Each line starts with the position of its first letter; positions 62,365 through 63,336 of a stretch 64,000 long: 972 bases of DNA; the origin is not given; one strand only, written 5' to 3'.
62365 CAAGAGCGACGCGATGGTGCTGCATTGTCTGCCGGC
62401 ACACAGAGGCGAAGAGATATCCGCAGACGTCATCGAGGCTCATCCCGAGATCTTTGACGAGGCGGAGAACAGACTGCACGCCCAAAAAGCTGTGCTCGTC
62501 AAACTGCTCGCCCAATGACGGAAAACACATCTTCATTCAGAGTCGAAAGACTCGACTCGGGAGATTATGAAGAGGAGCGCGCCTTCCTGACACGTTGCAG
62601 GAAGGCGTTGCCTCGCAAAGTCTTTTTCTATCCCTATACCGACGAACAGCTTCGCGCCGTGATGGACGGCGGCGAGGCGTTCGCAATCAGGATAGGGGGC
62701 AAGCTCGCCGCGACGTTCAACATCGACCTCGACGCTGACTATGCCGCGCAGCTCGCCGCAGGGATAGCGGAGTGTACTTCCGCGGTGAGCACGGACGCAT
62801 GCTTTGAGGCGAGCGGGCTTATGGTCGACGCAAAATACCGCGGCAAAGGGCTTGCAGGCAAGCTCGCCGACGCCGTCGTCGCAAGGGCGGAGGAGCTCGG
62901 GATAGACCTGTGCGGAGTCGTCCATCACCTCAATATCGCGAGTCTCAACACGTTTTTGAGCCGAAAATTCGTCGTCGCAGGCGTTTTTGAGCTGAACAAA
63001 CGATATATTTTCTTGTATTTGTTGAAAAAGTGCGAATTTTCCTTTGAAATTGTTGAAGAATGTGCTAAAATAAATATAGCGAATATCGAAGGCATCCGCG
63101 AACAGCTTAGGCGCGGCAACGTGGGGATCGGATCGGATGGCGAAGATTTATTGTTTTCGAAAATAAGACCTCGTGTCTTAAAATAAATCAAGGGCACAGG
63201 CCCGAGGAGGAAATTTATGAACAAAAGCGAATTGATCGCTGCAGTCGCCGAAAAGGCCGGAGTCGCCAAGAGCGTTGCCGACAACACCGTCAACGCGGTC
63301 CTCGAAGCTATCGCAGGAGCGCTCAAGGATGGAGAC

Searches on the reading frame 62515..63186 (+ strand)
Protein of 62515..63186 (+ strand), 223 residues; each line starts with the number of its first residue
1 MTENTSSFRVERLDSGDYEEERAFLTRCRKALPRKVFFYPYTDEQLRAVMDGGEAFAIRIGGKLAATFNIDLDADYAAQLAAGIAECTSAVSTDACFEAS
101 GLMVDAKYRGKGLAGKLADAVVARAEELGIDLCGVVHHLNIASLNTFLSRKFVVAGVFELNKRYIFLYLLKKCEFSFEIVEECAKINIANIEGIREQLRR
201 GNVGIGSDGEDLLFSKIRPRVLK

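Call 41: search_protein_families(library=pfam, proteins=[window:62515-63186:+], max_evalue=0.00001)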
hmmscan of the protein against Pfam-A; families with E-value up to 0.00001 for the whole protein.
window:62515-63186:+ (223 aa): 1 family
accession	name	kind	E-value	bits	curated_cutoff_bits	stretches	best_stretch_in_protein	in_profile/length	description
PF00583.31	Acetyltransf_1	-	1.5e-06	28.9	20.7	1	48-147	28-111/116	Acetyltransferase (GNAT) family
